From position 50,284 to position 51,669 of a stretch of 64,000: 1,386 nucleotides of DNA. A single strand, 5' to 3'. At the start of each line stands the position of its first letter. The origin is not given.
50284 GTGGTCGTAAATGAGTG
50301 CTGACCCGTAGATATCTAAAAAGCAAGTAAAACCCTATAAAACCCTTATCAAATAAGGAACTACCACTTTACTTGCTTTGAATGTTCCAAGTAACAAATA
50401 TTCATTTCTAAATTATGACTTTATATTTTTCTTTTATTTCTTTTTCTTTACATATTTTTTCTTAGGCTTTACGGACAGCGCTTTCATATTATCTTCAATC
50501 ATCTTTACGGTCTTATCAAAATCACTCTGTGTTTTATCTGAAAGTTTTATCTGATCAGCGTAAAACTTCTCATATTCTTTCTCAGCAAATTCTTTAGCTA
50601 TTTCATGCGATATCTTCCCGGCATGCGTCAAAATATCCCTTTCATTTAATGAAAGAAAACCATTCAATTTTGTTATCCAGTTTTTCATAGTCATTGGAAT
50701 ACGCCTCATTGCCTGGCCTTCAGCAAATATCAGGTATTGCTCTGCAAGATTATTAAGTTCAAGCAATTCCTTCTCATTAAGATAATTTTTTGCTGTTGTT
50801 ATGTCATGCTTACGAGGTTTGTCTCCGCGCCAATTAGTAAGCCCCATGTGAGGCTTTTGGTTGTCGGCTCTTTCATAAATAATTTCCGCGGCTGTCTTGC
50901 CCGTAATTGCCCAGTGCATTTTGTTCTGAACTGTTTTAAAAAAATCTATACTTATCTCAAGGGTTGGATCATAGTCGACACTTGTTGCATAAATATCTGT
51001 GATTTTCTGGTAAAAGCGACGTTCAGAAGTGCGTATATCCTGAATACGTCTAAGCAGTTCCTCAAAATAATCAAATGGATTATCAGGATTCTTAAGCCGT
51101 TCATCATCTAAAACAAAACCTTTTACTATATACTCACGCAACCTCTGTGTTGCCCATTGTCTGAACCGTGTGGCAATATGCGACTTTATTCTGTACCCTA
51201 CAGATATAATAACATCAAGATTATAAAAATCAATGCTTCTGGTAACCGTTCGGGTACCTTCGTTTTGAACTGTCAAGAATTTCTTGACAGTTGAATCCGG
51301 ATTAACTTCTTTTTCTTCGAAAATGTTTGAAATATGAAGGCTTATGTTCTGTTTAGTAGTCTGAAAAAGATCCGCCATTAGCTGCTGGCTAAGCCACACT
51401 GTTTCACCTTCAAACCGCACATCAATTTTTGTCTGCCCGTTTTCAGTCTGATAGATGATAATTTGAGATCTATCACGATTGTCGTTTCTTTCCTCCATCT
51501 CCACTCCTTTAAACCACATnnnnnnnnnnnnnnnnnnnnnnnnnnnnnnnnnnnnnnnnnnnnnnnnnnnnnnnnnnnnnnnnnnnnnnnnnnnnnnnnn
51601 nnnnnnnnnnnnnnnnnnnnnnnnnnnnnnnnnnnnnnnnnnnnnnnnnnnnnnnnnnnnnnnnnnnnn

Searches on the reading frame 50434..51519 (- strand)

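Call 4: search_protein_families(library=pfam, proteins=[window:50434-51519:-], max_evalue=0.01)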
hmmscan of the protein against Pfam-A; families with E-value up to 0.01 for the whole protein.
window:50434-51519:- (361 aa): 1 family
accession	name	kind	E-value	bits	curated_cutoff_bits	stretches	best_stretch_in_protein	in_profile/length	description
PF13310.11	Virulence_RhuM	-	4.1e-114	380.5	33.7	1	76-322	1-247/252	Virulence protein RhuM family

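Call 32: search_protein_families(library=padloc, proteins=[window:50434-51519:-], max_evalue=0.001)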
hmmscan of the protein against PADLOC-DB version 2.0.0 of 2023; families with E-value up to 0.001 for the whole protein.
window:50434-51519:- (361 aa): 39 families (the best 25 are shown)
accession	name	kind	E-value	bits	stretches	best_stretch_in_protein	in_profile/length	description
PDLC04851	PDC-S05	-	8.1e-146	483.5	1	10-344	3-337/342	-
PDLC04853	PDC-S05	-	2.6e-144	478.5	1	16-346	4-330/336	-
PDLC04852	PDC-S05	-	1.2e-139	463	1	8-348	1-339/346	-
PDLC04843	PDC-S05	-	1.7e-130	433.1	1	15-346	3-327/330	-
PDLC04868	PDC-S05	-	2e-128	426.2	1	16-344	4-332/335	-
PDLC04871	PDC-S05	-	3.3e-123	410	1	6-345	119-460/468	-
PDLC04864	PDC-S05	-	6.5e-116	384.4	1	74-346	3-271/277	-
PDLC04870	PDC-S05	-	9.2e-92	304.2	1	14-220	5-209/214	-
PDLC04876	PDC-S05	-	3e-73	243.3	1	14-180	4-171/174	-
PDLC04872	PDC-S05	-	2.2e-58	194.4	1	17-150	4-137/152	-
PDLC04854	PDC-S05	-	3.8e-58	194.6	1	18-175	4-161/212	-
PDLC04965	PDC-S23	-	2e-57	193.1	1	17-187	4-171/327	-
PDLC04964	PDC-S23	-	8.6e-56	187.5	1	18-168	4-157/331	-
PDLC04858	PDC-S05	-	1.8e-52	174.8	1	17-147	4-131/138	-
PDLC04879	PDC-S05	-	1.2e-49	167.4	1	16-150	3-134/285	-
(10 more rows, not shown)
